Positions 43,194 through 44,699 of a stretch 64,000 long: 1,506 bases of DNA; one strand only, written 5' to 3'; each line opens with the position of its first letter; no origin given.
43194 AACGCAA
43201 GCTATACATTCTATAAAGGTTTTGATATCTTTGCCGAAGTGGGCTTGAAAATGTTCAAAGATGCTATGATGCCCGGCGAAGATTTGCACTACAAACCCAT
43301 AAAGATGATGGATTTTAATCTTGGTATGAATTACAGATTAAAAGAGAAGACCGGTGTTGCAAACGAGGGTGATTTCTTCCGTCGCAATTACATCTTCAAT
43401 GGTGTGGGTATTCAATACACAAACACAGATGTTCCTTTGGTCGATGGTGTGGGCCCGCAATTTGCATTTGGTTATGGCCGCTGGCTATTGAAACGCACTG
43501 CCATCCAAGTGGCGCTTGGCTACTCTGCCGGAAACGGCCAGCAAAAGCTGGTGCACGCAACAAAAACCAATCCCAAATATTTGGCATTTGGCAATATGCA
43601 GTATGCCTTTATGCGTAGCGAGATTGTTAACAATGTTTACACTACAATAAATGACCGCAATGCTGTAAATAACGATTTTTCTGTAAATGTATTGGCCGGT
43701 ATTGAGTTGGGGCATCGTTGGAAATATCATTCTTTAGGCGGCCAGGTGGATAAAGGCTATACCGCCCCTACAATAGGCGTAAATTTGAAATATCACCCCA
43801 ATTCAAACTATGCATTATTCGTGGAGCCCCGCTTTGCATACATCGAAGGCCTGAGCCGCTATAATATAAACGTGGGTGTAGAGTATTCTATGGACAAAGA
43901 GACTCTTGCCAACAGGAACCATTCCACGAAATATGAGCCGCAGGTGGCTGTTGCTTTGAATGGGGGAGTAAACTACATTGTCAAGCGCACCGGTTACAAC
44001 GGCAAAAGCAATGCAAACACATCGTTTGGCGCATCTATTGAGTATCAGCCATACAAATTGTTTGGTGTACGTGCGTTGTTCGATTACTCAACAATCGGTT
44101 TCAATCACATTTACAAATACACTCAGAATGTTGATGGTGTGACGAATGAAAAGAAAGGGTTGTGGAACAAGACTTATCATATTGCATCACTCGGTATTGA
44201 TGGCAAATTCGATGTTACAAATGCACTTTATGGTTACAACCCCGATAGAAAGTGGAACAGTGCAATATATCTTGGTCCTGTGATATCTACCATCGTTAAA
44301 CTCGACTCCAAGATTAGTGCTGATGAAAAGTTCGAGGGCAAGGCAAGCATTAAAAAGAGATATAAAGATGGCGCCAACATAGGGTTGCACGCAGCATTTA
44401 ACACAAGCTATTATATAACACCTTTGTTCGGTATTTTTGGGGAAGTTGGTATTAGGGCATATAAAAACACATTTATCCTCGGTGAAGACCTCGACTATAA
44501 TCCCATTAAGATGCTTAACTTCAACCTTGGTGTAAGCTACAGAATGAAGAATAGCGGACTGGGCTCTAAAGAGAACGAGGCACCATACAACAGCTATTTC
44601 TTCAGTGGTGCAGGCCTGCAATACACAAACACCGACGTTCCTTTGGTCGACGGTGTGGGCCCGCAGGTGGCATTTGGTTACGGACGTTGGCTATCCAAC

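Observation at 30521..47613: Eight-gene, all-exported envelope locus with two DUF3575-headed halves; the second half replaces pilins with the giant repeat protein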

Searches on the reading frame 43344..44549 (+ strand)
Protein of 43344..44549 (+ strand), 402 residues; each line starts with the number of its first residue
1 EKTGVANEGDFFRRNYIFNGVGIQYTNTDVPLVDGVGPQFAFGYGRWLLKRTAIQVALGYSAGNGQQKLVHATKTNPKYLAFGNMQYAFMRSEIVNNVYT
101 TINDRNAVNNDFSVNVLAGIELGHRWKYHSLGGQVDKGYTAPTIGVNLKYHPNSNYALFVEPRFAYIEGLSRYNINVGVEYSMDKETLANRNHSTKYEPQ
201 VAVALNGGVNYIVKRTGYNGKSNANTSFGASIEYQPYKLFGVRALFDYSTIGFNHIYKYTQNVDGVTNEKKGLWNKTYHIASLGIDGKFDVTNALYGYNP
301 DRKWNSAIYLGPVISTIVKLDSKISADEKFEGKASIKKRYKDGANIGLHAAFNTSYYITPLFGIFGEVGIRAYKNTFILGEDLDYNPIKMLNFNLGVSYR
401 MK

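Call 36: predict_structure(alignment_id=A1)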
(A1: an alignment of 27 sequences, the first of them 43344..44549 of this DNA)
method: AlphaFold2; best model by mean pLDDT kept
length: 402 residues; sequences in the alignment: 27
mean_pLDDT: 87.4   pTM: 0.79
mean pLDDT of the five models: 87.4, 86.7, 86.3, 85.6, 83.6
residues with pLDDT >= 90: 212; 70-90: 162; 50-70: 23; < 50: 5
segments of 3 or more residues with pLDDT < 50: 1-5
pLDDT, mean of each block of 10 residues (from residue 1): 49 88 92 90 91 95 91 79 93 96 86 96 93 89 96 89 92 93 74 76 95 85 82 94 96 86 83 88 96 84 89 93 77 75 88 90 92 83 79 93 77
secondary structure, 60 per line:
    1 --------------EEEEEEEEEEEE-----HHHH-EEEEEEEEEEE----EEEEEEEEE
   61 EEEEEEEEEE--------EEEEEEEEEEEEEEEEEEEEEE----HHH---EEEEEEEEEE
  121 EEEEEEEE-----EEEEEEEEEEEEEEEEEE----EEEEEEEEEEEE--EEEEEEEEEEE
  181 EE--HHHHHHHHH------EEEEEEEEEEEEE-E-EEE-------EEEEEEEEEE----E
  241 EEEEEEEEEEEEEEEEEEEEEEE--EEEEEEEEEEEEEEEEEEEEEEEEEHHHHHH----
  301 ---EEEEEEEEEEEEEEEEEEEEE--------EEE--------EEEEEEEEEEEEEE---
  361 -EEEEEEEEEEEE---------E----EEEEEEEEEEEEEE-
elements in order: E15-26 H32-35 E37-47 E52-70 E79-100 E111-128 E134-151 E156-167 E170-182 H185-193 E200-212 E216-218 E226-235 E240-263 E266-290 H291-296 E304-324 E333-335 E344-357 E362-373 E388-401

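Call 39: search_protein_representatives(alignment_id=A1)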
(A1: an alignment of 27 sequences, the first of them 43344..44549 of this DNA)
Query: 27 sequences, 423 profile positions. Proteins with E-value up to 0.001 (for the whole library): 444; up to 1e-10: 288; up to 1e-30: 90. The best 150 are listed.
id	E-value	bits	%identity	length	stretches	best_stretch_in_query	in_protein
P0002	0.0e+00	2264.5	-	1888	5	4-423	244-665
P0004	0.0e+00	1665.7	-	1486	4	6-423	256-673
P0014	0.0e+00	1580.2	-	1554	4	6-423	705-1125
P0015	0.0e+00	1513.9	-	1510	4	6-422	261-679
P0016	0.0e+00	1452.5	-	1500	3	7-423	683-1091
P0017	2.6e-284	958.7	-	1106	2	6-422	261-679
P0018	4.6e-274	924.9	-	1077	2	6-422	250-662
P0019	3.4e-247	836.4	-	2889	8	23-423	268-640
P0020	2.9e-193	658.7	-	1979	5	9-422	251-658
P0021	7.0e-185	631.1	-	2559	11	28-341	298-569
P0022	1.3e-180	617.0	-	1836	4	23-422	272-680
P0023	1.6e-144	498.1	-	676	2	5-423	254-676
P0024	2.4e-124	431.6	-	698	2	3-422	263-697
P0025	4.1e-122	424.3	-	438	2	8-422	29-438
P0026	2.5e-118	411.8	-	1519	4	35-399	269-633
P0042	2.6e-56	207.5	-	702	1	27-421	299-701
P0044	2.0e-54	201.3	-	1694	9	29-203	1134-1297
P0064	5.4e-42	160.4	-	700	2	20-421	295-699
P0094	7.3e-33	130.3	-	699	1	20-421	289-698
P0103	1.5e-30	122.6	-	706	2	21-422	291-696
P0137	2.3e-24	102.3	-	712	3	30-385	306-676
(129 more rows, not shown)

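Call 41: fold_search(model_id=the predicted structure, library=pdb)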
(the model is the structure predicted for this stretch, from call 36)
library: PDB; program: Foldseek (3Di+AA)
matches with E <= 10: 852; with E <= 0.001: 237
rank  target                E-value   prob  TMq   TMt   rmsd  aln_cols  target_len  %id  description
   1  3pgu                  3.8e-08  1.00  0.21  0.21  20.2       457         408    8  Phe3Glu mutant of EcFadL (released 2011-05-25)
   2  2r4l_B                1.9e-07  1.00  0.20  0.19  23.9       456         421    8  Crystal structure of the long-chain fatty acid transporter FadL mutant P34A (released 2008-09-16)
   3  2wvp                  2.1e-07  1.00  0.20  0.27  17.8       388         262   11  Synthetically modified OmpG (released 2010-07-14)
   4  3pf1_A                3.0e-07  1.00  0.20  0.19  22.9       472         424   10  E. coli FadL Asp348Ala mutant (released 2011-05-25)
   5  2x9k                  3.5e-07  1.00  0.20  0.27  19.1       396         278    9  Structure of a E.coli porin (released 2011-01-26)
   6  3dwn_A                4.4e-07  1.00  0.20  0.19  22.4       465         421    8  Crystal structure of the long-chain fatty acid transporter FadL mutant A77E/S100R (released 2008-12-16)
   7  3pgr                  4.9e-07  1.00  0.20  0.21  18.2       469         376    9  Asp348Arg mutant of EcFadL (released 2011-05-25)
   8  3pgs_B                4.9e-07  1.00  0.21  0.20  22.4       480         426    9  Phe3Gly mutant of EcFadL (released 2011-05-25)
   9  3pgs_A                8.5e-07  1.00  0.21  0.20  22.2       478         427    9  Phe3Gly mutant of EcFadL (released 2011-05-25)
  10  6z34                  9.8e-07  1.00  0.18  0.19  18.4       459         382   10  CymD monoaromatic hydrocarbon channel (released 2020-11-04)
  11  3qra                  1.0e-06  1.00  0.29  0.67   5.7       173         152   12  The crystal structure of Ail, the attachment invasion locus protein of Yersinia pestis (released 2011-11-23)
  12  2iwv_A                1.1e-06  1.00  0.22  0.29  17.9       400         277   11  Structure of the monomeric outer membrane porin OmpG in the open and closed conformation (released 2006-08-14)
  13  2f1c                  1.1e-06  1.00  0.21  0.29  17.9       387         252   11  Crystal structure of the monomeric porin OmpG (released 2006-06-27)
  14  9fzc_A                1.2e-06  1.00  0.34  0.73   5.3       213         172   14  Structure of OmpA-short in complex with nanobody Nb01 (released 2024-07-17)
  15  3qrc_A                1.2e-06  1.00  0.29  0.67   5.6       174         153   14  The crystal structure of Ail, the attachment invasion locus protein of Yersinia pestis, in complex with the heparin an (released 2011-11-23)
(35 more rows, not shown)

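Call 46: find_encoding_contigs(protein=P0042, flank=10000, max_places=2)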
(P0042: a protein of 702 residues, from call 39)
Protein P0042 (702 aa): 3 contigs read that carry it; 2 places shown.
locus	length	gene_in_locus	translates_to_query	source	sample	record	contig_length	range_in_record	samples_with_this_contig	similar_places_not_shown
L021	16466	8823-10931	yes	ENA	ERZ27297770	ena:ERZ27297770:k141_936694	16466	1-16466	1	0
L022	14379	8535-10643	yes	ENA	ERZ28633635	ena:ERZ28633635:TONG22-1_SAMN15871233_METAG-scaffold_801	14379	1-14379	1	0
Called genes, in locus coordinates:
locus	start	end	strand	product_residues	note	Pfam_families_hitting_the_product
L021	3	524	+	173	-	?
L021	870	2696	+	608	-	PF12099:DUF3575 (faint)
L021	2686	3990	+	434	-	-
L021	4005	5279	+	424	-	PF13149:Mfa_like_1 (faint)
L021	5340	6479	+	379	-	PF13149:Mfa_like_1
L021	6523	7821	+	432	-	PF13149:Mfa_like_1 (weak)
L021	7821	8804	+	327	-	PF13149:Mfa_like_1 (weak)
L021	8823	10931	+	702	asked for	-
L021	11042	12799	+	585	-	PF22680:Glyco_hydro_123_N_2, PF13320:GH123_cat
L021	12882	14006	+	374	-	PF13177:DNA_pol3_delta2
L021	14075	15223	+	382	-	PF04468:PSP1, PF28472:PSP1_3rd, PF28473:YaaT_C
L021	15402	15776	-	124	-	-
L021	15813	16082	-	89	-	PF00312:Ribosomal_S15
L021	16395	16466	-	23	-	?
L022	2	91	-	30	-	PF00438:S-AdoMet_synt_N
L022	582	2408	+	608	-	PF12099:DUF3575 (faint)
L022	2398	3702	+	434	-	-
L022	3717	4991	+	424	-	PF13149:Mfa_like_1 (faint)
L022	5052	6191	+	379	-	PF13149:Mfa_like_1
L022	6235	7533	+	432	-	PF13149:Mfa_like_1 (weak)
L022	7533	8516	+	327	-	PF13149:Mfa_like_1 (weak)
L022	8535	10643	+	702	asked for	-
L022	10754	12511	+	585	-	PF22680:Glyco_hydro_123_N_2, PF13320:GH123_cat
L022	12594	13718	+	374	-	PF13177:DNA_pol3_delta2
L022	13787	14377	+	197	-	?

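Call 47: find_encoding_contigs(protein=P0019, flank=10000, max_places=2)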
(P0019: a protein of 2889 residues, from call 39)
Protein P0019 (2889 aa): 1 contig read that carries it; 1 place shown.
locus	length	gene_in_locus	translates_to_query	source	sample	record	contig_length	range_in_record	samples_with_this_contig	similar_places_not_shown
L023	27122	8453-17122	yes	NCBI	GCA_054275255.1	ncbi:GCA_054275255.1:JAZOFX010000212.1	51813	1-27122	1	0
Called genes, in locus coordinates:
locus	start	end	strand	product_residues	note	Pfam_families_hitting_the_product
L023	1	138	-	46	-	?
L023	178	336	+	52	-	-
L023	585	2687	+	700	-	PF12099:DUF3575 (faint)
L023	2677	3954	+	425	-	-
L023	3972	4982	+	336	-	-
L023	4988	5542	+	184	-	PF12099:DUF3575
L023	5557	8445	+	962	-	-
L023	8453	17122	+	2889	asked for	PF13505:OMP_b-brl (faint), PF10895:DUF2715 (faint), PF13568:OMP_b-brl_2 (faint)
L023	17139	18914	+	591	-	PF07719:TPR_2 (faint), PF13428:TPR_14 (faint), PF13432:TPR_16 (faint), PF14559:TPR_19 (faint), PF12895:ANAPC3 (faint)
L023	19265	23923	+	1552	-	PF06439:3keto-disac_hyd (faint), PF13385:Laminin_G_3, PF00801:PKD (weak), PF18911:PKD_4 (weak), PF13385:Laminin_G_3, PF16405:DUF5013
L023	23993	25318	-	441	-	PF00270:DEAD, PF04851:ResIII (faint), PF00271:Helicase_C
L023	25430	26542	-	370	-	PF03739:LptF_LptG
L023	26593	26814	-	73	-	PF11387:DUF2795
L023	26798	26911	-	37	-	-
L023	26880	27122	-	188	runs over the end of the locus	PF01923:Cob_adeno_trans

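Call 60: find_encoding_contigs(protein=P0064, flank=10000, max_places=1)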
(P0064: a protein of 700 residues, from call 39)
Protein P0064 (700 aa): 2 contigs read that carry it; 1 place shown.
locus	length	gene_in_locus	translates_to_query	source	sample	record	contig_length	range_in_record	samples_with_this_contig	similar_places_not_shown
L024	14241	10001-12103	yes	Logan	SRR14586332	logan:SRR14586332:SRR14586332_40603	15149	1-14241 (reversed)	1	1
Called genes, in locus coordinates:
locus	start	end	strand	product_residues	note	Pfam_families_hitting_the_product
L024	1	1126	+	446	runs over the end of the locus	PF12099:DUF3575 (faint)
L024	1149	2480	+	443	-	-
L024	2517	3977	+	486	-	-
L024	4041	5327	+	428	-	PF13149:Mfa_like_1 (weak)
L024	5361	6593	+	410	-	PF13149:Mfa_like_1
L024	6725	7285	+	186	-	PF12099:DUF3575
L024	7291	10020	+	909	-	-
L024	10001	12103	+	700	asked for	-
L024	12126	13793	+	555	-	-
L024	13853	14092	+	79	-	-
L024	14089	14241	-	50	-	?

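Call 61: find_encoding_contigs(protein=P0094, flank=10000, max_places=1)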
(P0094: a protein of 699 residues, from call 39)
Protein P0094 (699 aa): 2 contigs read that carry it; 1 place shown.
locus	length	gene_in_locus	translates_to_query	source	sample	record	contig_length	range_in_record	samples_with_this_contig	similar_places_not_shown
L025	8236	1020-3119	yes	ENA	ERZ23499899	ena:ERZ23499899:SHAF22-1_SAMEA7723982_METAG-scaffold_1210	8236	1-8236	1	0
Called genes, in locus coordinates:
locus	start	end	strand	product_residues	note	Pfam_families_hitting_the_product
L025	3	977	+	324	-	?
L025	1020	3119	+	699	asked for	-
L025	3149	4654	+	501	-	PF14559:TPR_19 (faint), PF07719:TPR_2 (faint), PF13428:TPR_14 (faint)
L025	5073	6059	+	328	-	-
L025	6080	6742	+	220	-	-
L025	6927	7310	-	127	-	-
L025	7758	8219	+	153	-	PF00572:Ribosomal_L13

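Call 62: find_encoding_contigs(protein=P0044, flank=10000, max_places=1)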
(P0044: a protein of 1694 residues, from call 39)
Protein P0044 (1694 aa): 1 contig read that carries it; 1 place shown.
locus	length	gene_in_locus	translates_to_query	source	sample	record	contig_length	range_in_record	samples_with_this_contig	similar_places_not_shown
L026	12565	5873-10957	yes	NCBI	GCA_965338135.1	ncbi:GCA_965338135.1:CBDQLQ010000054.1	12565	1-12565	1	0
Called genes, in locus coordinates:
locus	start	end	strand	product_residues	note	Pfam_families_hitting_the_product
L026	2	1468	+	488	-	?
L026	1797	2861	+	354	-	PF12099:DUF3575 (faint)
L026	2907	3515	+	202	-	PF12099:DUF3575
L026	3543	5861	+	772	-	-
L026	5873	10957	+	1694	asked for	-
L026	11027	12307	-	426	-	PF03825:Nuc_H_symport, PF12832:MFS_1_like, PF07690:MFS_1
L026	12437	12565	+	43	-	?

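Call 101: find_encoding_contigs(protein=P0103, flank=10000, max_places=1)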
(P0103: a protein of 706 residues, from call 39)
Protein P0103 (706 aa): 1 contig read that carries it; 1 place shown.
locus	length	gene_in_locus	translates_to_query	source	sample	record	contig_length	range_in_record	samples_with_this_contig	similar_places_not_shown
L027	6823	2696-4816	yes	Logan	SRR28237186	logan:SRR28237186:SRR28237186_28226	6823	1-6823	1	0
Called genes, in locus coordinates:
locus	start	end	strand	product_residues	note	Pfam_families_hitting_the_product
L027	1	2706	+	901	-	?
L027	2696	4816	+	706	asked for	PF13568:OMP_b-brl_2 (faint)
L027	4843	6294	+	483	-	PF14559:TPR_19 (faint), PF07719:TPR_2 (faint), PF13428:TPR_14 (faint)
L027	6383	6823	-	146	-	?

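Call 102: find_encoding_contigs(protein=P0137, flank=10000, max_places=1)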
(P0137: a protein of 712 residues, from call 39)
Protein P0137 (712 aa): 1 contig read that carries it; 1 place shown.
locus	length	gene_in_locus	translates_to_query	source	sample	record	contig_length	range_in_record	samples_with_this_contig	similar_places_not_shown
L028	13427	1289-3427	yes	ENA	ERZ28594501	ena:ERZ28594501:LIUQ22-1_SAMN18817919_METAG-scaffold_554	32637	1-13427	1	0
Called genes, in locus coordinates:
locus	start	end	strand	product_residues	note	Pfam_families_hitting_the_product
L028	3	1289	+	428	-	?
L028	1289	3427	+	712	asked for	-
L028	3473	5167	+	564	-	-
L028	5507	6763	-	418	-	PF16153:DUF4861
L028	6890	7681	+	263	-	PF25594:GldB_lipo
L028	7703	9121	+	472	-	PF00884:Sulfatase, PF01663:Phosphodiest, PF16347:SGSH_C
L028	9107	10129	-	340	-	PF00535:Glycos_transf_2, PF13641:Glyco_tranf_2_3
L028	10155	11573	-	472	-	PF00919:UPF0004, PF04055:Radical_SAM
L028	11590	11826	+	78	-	-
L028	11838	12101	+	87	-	-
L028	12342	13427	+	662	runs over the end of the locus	PF00535:Glycos_transf_2, PF10111:Glyco_tranf_2_2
